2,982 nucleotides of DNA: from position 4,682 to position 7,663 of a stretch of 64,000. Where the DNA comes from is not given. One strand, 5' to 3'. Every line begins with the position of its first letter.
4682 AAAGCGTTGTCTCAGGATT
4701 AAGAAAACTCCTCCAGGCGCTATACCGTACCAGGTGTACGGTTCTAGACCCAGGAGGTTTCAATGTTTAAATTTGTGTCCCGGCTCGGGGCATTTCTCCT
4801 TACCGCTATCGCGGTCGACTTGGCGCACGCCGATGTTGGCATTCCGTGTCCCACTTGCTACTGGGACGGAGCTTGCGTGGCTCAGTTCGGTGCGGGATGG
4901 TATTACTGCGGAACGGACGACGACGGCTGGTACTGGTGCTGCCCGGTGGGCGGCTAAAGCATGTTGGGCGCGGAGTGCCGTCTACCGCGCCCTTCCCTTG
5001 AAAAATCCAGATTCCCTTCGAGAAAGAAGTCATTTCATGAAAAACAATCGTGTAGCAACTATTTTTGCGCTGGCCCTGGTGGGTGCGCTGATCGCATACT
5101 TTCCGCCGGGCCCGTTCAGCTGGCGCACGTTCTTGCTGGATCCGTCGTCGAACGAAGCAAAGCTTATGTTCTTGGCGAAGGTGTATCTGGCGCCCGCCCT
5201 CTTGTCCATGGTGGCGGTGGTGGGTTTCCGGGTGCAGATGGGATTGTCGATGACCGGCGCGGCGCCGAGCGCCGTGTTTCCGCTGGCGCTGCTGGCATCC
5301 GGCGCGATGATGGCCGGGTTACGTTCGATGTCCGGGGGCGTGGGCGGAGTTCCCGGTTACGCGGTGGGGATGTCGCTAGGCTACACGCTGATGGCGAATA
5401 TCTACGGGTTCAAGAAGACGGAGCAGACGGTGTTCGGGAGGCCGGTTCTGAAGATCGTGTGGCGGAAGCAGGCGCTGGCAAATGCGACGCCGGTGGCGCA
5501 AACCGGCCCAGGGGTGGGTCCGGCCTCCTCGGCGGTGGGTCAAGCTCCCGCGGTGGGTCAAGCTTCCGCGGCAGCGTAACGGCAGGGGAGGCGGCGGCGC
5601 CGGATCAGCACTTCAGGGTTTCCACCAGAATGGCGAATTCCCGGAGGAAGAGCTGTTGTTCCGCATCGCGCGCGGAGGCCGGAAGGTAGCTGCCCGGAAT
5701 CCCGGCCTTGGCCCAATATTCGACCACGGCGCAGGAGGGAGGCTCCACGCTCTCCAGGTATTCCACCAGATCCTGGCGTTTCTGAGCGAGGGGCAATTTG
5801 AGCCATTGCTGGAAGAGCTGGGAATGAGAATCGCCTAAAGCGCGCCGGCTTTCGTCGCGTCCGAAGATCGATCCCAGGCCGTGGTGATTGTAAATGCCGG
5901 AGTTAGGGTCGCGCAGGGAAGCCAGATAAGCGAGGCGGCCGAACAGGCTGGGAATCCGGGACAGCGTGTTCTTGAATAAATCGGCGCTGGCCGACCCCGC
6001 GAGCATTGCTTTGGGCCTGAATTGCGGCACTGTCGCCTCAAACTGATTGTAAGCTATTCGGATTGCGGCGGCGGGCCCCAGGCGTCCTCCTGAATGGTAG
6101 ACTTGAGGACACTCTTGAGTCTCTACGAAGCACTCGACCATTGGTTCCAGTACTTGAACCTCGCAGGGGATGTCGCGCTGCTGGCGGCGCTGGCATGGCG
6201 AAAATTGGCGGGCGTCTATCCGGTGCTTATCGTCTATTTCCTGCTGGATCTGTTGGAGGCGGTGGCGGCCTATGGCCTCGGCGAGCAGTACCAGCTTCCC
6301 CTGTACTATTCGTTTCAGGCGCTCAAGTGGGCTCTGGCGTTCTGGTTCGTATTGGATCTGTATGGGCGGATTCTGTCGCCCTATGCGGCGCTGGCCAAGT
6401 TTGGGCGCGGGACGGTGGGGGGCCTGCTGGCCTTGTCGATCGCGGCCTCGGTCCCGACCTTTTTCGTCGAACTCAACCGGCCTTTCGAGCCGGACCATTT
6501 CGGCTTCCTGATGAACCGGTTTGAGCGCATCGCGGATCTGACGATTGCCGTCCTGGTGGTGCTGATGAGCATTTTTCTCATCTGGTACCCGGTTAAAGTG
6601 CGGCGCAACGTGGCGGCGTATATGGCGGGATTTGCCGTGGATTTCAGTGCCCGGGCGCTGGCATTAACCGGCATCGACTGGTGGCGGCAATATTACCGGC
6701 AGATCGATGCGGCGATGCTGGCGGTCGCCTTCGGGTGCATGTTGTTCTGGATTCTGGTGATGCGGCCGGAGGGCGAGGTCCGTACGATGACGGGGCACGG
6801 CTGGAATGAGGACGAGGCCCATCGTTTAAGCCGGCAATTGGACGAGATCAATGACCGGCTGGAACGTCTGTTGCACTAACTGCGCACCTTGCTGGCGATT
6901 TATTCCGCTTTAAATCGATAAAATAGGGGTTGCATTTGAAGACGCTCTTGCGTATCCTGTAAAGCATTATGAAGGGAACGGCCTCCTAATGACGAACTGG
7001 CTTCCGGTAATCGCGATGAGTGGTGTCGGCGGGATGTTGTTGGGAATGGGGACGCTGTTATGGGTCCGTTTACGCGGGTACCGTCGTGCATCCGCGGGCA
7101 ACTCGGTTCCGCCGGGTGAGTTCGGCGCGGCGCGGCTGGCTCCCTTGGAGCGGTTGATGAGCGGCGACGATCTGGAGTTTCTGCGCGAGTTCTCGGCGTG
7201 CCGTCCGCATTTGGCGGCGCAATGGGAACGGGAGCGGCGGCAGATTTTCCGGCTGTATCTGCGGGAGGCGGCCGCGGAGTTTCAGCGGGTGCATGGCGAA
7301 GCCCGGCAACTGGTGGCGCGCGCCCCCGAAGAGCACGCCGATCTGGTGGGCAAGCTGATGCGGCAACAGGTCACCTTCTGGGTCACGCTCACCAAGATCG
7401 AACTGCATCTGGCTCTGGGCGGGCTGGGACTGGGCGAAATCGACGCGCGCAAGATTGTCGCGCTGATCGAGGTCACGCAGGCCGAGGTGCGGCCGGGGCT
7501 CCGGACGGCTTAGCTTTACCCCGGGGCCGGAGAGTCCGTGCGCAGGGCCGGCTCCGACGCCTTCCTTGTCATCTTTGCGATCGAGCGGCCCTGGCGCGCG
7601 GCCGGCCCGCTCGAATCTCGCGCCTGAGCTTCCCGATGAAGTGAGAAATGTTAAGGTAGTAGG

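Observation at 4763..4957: SD-led 64-aa precursor of a secreted, six-cysteine, Trp/Tyr/Gly-rich mini-protein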

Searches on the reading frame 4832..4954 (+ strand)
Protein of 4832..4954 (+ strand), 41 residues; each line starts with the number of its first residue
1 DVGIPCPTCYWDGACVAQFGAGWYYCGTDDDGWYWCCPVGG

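Call 49: search_solved_structures(query=A6, max_evalue=10, show_alignments=3)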
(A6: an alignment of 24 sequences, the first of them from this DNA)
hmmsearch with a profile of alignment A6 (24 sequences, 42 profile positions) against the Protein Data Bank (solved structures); distinct sequences matched with E-value up to 10: 1.
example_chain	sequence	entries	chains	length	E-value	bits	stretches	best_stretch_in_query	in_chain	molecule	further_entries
8h07_N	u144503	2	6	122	3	11.3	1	25-37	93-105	6-2C H chain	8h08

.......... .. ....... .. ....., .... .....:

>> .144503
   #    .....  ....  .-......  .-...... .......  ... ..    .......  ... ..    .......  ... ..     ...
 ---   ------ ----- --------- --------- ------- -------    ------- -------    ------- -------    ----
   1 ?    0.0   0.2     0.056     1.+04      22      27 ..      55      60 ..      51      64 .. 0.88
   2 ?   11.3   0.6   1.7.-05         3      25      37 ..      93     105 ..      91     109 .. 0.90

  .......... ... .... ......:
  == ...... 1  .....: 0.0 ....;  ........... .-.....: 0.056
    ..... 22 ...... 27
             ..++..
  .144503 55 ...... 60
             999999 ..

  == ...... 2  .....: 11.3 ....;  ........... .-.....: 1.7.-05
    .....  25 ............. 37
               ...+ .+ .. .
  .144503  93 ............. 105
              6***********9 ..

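Call 50: search_protein_families(library=pfam, alignment_id=A6, max_evalue=10)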
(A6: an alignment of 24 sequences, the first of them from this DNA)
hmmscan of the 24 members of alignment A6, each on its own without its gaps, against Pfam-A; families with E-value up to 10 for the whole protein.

A. member 1, seq(41 aa): 0 families

B. families by the number of members that match (of 24 scanned): 6 families
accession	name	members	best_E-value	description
PF21540.3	Choline_bind_4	2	5.2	Choline-binding repeat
PF23104.1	Zf-C2H2_ZNF451_6th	1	0.17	Sixth Zinc fingers C2H2 type, ZNF451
PF12663.12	DUF3788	1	0.3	Protein of unknown function (DUF3788)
PF09570.16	RE_SinI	1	0.31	SinI restriction endonuclease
PF00802.24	Glycoprotein_G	1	0.51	Pneumovirus attachment glycoprotein G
PF22966.1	INTS7_C_plants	1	3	Integrator complex subunit 7, C-terminal domain in plants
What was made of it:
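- On Hevein / CBM18 (Chitin_bind_1): No hit for any of 24 mature sequences at E up to 10 (call 50).
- No member matches Pfam Chitin_bind_1 or any carbohydrate-binding module, even at E up to 10 (call 50).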

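Call 54: predict_structure(alignment_id=A6)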
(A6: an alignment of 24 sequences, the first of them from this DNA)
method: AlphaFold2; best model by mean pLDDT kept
length: 41 residues; sequences in the alignment: 24
mean_pLDDT: 85.6   pTM: 0.58
mean pLDDT of the five models: 85.6, 68.9, 68.1, 66.9, 60.9
residues with pLDDT >= 90: 20; 70-90: 17; 50-70: 4; < 50: 0
segments of 3 or more residues with pLDDT < 50: none
pLDDT, mean of each block of 10 residues (from residue 1): 77 91 90 88 58
secondary structure, 60 per line:
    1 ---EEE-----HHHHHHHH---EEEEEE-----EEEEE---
elements in order: E4-6 H12-19 E23-28 E34-38
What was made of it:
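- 4832..4957 (+): Mature 41-aa mini-protein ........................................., plus the stop codon. AlphaFold2 model with pLDDT 85.6 and topology beta(4-6)-alpha(12-19)-beta(23-28)-beta(34-38) (call 54).
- Closest known: Cis-defensins / CS-alpha-beta peptides. Same: Small, signal-peptide-led and six-Cys, with a predicted beta-alpha-beta-beta topology (call 54).
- Only the best of five AlphaFold models is confident (85.6; the others are 61-69) (call 54). The predicted beta-alpha-beta-beta topology is that of defensin-like peptides (call 54).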

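Call 56: fold_search(model_id=the predicted structure, library=pdb)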
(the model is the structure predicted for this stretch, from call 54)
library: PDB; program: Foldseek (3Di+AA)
matches with E <= 10: 20; with E <= 0.001: 0
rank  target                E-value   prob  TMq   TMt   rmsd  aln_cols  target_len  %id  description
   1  7wvw_R                3.2e+00  0.05  0.27  0.06   6.3        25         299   12  Cryo-EM structure of the human formyl peptide receptor 2 in complex with fMYFINILTL and Gi2 (released 2022-04-13)
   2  2ley_MODEL_1_A        6.4e+00  0.03  0.30  0.35   2.2        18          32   33  Solution structure of (R7G)-Crp4 (released 2012-05-16)
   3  8g4y_B                6.9e+00  0.07  0.43  0.45   4.7        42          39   21  Structure of ZNRF3 ECD bound to peptide MK1-3.6.10 (released 2023-12-20)
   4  5dm3_E                6.9e+00  0.01  0.23  0.05   4.0        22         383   27  Crystal Structure of Glutamine Synthetase from Chromohalobacter salexigens DSM 3043(Csal_0679, TARGET EFI-550015) with (released 2015-09-16)
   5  1cn2_MODEL_1_A        7.4e+00  0.08  0.49  0.34   6.4        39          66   18  SOLUTION STRUCTURE OF TOXIN 2 FROM CENTRUROIDES NOXIUS HOFFMANN, A BETA SCORPION NEUROTOXIN ACTING ON SODIUM C (released 1999-01-13)
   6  3i86_A                7.4e+00  0.04  0.30  0.11   3.4        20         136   25  Crystal structure of the P60 Domain from M. avium subspecies paratuberculosis antigen MAP1204 (released 2010-07-21)
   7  5ki9                  7.4e+00  0.03  0.36  0.35   9.1        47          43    8  Crystal structure of human beta-defensin 4 (HBD4) (released 2017-06-28)
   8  4mzg_D                7.4e+00  0.03  0.34  0.10   2.9        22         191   18  Crystal structure of human Spindlin1 bound to histone H3K4me3 peptide (released 2014-03-26)
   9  7o14_B                7.4e+00  0.02  0.27  0.08   6.9        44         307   16  ABC transporter NosDFY, nucleotide-free in lipid nanodisc, R-domain 1 (released 2022-04-13)
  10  4wsi_A                7.9e+00  0.02  0.31  0.06   4.8        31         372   13  Crystal Structure of PALS1/Crb complex (released 2014-11-26)
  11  8f2f_MODEL_1_A        8.5e+00  0.08  0.47  0.51   3.4        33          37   27  NMR solution structure of lambda-MeuKTx-1 (released 2022-11-23)
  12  9u9b_A                8.5e+00  0.03  0.33  0.16   7.3        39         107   13  HBsAg in complex with HBC34 Fab (released 2025-07-02)
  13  2mz0_MODEL_1_A        8.5e+00  0.02  0.31  0.26   4.8        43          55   19  Solution NMR Structure of PDFL2.1 from Arabidopsis thaliana (released 2016-02-17)
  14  9jt1_A                9.1e+00  0.04  0.38  0.25   3.8        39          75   23  Structure of HBsAg in complex with FabHBC and FabGC1102 (released 2025-07-02)
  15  1yj7_D                9.7e+00  0.05  0.41  0.14   3.3        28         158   11  Crystal structure of enteropathogenic E.coli (EPEC) type III secretion system protein EscJ (released 2005-06-07)
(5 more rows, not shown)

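Call 60: fold_search(model_id=the predicted structure, library=viral)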
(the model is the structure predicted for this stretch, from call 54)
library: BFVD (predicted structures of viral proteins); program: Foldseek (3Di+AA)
matches with E <= 10: 65; with E <= 0.001: 0
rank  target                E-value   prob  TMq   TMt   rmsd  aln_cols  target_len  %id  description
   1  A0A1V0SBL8            5.5e-01  0.20  0.36  0.07   5.9        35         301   28  Uncharacterized protein [Catovirus CTV1]
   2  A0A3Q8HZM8            1.3e+00  0.15  0.42  0.16   4.7        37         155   16  (no name in the UniProt tables at hand)
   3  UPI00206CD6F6         1.5e+00  0.18  0.50  0.27   4.0        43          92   14  (no name look-up for this kind of identifier)
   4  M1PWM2                1.9e+00  0.25  0.49  0.29   2.7        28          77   28  (no name in the UniProt tables at hand)
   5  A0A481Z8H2            2.2e+00  0.12  0.47  0.06   4.7        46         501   20  Transmembrane protein [Pithovirus LCPAC304]
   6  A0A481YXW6            2.3e+00  0.41  0.62  0.13   2.0        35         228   20  Fibronectin type-III domain-containing protein [Marseillevirus LCMAC201]
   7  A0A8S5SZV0            2.5e+00  0.12  0.41  0.25   4.9        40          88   18  Uncharacterized protein [Myoviridae sp. ct0Qb19]
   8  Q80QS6                3.1e+00  0.08  0.41  0.41   4.8        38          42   24  Surface antigen (Fragment) [Hepatitis B virus]
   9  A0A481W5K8            3.7e+00  0.11  0.46  0.16   1.9        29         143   14  Uncharacterized protein [Fusobacterium phage Fnu1]
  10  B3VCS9                4.0e+00  0.14  0.40  0.13   1.2        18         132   39  Gp0.38 [Escherichia phage EcoDS1]
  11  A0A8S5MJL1            4.3e+00  0.08  0.46  0.12   4.5        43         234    9  Cytochrome c-type biogenesis protein [Siphoviridae sp. ctF7F8]
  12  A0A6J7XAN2            4.6e+00  0.08  0.49  0.26   8.2        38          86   16  Uncharacterized protein [uncultured Caudovirales phage]
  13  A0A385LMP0            4.6e+00  0.08  0.44  0.03   4.3        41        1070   12  (no name in the UniProt tables at hand)
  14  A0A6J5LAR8            4.6e+00  0.06  0.36  0.27   5.0        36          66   11  Uncharacterized protein [uncultured Caudovirales phage]
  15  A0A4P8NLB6            4.6e+00  0.03  0.28  0.09   4.7        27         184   30  (no name in the UniProt tables at hand)
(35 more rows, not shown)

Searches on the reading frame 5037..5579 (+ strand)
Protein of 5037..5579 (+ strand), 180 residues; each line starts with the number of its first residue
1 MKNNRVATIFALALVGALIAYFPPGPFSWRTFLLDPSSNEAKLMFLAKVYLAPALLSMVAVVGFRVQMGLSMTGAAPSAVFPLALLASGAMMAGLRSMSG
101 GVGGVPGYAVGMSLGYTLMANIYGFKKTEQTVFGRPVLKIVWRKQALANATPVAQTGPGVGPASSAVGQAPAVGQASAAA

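Call 7: search_protein_families(library=pfam, proteins=[window:5037-5579:+], max_evalue=0.1)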
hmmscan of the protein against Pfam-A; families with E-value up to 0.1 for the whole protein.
window:5037-5579:+ (180 aa): 0 families

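Call 8: search_protein_families(library=ncbifam, proteins=[window:5037-5579:+], max_evalue=0.1)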
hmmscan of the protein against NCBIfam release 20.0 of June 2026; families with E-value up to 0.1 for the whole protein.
window:5037-5579:+ (180 aa): 0 families

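Call 41: search_protein_families(library=padloc, proteins=[window:5037-5576:+], max_evalue=0.1)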
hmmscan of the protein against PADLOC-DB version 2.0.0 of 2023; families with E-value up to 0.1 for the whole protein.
window:5037-5576:+ (180 aa): 0 families

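Call 82: find_related_loci(query=A10, collection=metagenome_contigs, flank=2500)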
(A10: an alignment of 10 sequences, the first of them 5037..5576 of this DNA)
Query A10 (180 aa) in metagenome_contigs; peptide patterns used: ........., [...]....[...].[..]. (x = any residue, [..] = any of these).
47 stretches matched a pattern; 16 encode a relative of the query (tblastn E <= 1e-3); 16 distinct loci.
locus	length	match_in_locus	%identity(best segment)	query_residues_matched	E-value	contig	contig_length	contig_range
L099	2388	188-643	76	1-152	7e-68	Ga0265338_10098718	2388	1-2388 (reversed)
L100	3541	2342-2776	53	2-145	4e-44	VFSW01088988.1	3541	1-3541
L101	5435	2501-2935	53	2-145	7e-44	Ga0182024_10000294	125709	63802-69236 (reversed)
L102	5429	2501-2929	52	2-143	1e-43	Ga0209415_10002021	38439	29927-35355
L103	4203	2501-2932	51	3-145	2e-42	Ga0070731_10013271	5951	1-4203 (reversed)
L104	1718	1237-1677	50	1-145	3e-42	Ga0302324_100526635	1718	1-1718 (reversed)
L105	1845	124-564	50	1-145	3e-42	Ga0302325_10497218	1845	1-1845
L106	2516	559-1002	45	1-146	6e-39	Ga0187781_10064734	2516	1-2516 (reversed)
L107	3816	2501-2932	47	2-145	6e-39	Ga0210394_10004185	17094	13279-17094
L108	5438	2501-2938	47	22-166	4e-38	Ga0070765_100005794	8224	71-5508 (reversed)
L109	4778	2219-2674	47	22-172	4e-38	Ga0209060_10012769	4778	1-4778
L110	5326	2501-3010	44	2-166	2e-35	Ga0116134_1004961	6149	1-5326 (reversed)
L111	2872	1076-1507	44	22-165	4e-35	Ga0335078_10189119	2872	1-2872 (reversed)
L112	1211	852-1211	48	2-121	3e-33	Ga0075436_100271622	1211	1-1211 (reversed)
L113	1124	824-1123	50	22-121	1e-27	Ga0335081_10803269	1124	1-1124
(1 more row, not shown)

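Call 86: search_solved_structures(query=A10, max_evalue=5)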
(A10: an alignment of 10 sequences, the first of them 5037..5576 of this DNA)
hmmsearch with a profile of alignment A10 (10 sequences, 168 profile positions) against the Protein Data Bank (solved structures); distinct sequences matched with E-value up to 5: 12.
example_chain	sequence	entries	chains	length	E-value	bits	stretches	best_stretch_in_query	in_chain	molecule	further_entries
7s15_R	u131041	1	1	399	0.26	14.3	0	36-63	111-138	Glucagon-like peptide 1 receptor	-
6spb_W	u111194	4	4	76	0.65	13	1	106-141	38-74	50S ribosomal protein L27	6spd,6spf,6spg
7unr_Y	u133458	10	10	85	0.88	12.6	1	106-141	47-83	50S ribosomal protein L27 | Large ribosomal subunit protein bL27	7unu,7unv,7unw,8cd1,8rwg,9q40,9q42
8jis_R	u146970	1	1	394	1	12.3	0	36-63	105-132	Glucagon-like peptide 1 receptor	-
7x8r_R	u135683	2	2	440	1.1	12.3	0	36-63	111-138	Glucagon-like peptide 1 receptor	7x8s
6vcb_R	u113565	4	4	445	1.1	12.3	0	36-63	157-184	Glucagon-like peptide 1 receptor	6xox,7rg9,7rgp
27xk_R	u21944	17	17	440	1.3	12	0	36-63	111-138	Glucagon-like peptide 1 receptor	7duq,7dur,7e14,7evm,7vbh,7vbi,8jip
7rtb_R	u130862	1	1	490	1.4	11.9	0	36-63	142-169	Glucagon-like peptide 1 receptor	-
6b3j_R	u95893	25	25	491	1.4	11.9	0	36-63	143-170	Glucagon-like peptide 1 receptor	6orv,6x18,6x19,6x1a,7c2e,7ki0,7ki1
9e2a_R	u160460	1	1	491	1.4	11.9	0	36-63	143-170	Glucagon-like peptide 1 receptor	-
7fim_R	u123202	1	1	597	2.2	11.3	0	36-63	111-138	Glucagon-like peptide 1 receptor,Glucagon-like peptide 1 receptor,Glucagon-like peptide 1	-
6kjv_A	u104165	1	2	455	2.9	10.9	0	36-63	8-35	Glucagon-like peptide 1 receptor,Endolysin,Glucagon-like peptide 1 receptor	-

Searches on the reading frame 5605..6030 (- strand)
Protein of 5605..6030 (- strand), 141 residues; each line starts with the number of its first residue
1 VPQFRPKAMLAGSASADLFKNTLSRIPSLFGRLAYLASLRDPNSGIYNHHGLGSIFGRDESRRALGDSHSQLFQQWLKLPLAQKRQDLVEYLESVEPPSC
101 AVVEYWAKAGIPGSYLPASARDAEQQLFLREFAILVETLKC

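Call 41: search_protein_families(library=padloc, proteins=[window:5605-6030:-], max_evalue=0.1)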
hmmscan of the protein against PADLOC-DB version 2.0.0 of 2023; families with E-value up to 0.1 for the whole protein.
window:5605-6030:- (141 aa): 0 families

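Call 90: search_solved_structures(query=A11, max_evalue=5)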
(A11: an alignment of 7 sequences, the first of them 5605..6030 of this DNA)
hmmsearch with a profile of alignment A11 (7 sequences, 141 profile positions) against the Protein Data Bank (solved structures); distinct sequences matched with E-value up to 5: 2.
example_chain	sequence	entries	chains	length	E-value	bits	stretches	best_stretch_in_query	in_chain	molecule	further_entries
2oez_A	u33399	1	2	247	0.54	13.5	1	74-119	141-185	UPF0289 protein VP2528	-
3nmd_A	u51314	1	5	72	1.7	11.9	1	47-102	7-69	cGMP Dependent PRotein Kinase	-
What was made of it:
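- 5605..6030 (-): 'm141': a conserved protein with no TM segment evident, of unknown family. No PDB match (call 90).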

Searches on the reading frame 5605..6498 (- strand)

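Call 7: search_protein_families(library=pfam, proteins=[window:5605-6498:-], max_evalue=0.1)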
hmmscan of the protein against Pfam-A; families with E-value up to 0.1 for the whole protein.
window:5605-6498:- (297 aa): 0 families

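Call 8: search_protein_families(library=ncbifam, proteins=[window:5605-6498:-], max_evalue=0.1)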
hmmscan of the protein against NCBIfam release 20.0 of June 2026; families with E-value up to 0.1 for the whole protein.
window:5605-6498:- (297 aa): 1 family
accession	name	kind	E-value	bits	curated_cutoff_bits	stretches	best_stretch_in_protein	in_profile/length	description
TIGR00296.1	TIGR00296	hypoth_equivalog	0.035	13.8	91.05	1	94-142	84-129/200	TIGR00296 family protein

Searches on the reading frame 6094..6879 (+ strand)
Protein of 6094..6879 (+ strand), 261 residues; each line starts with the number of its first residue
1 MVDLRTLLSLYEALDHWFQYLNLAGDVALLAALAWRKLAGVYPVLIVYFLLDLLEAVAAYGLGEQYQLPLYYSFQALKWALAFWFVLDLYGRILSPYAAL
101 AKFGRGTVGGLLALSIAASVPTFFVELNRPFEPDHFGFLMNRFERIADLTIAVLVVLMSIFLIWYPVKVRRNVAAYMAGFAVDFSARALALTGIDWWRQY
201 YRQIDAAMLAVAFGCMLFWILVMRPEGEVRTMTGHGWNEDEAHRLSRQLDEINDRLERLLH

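Call 7: search_protein_families(library=pfam, proteins=[window:6094-6879:+], max_evalue=0.1)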
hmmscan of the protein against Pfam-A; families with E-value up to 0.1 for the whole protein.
window:6094-6879:+ (261 aa): 0 families

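Call 41: search_protein_families(library=padloc, proteins=[window:6094-6876:+], max_evalue=0.1)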
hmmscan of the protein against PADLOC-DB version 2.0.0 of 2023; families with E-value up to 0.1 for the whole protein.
window:6094-6876:+ (261 aa): 0 families

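Call 92: search_solved_structures(query=A13, max_evalue=5)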
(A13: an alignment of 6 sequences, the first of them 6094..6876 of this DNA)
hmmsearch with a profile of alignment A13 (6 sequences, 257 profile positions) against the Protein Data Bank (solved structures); distinct sequences matched with E-value up to 5: 0.

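Call 95: search_protein_families(library=ncbifam, proteins=[window:6094-6876:+], max_evalue=0.01)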
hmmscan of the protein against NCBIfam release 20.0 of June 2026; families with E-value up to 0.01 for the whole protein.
window:6094-6876:+ (261 aa): 0 families

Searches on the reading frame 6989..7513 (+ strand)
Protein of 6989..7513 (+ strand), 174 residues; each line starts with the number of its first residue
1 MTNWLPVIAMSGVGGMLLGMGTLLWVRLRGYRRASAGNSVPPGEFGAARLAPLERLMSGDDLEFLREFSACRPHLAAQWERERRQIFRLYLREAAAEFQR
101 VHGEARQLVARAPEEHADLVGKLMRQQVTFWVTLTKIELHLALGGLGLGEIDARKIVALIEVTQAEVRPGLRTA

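Call 7: search_protein_families(library=pfam, proteins=[window:6989-7513:+], max_evalue=0.1)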
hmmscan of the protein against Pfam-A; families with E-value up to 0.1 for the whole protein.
window:6989-7513:+ (174 aa): 0 families

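Call 41: search_protein_families(library=padloc, proteins=[window:6989-7510:+], max_evalue=0.1)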
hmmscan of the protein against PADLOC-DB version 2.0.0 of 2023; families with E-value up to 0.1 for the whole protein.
window:6989-7510:+ (174 aa): 0 families

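Call 91: search_solved_structures(query=A12, max_evalue=5)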
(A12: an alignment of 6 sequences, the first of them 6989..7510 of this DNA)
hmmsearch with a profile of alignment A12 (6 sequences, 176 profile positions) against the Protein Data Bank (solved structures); distinct sequences matched with E-value up to 5: 2.
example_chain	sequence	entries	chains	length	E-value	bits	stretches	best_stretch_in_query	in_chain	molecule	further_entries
9dtp_A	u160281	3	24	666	0.87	12.6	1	88-153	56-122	Galactofuranosyltransferase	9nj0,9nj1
9oa3_A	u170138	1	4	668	0.87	12.6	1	88-153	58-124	Galactofuranosyltransferase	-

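Call 95: search_protein_families(library=ncbifam, proteins=[window:6989-7510:+], max_evalue=0.01)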
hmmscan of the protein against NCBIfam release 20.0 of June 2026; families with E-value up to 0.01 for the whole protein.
window:6989-7510:+ (174 aa): 0 families
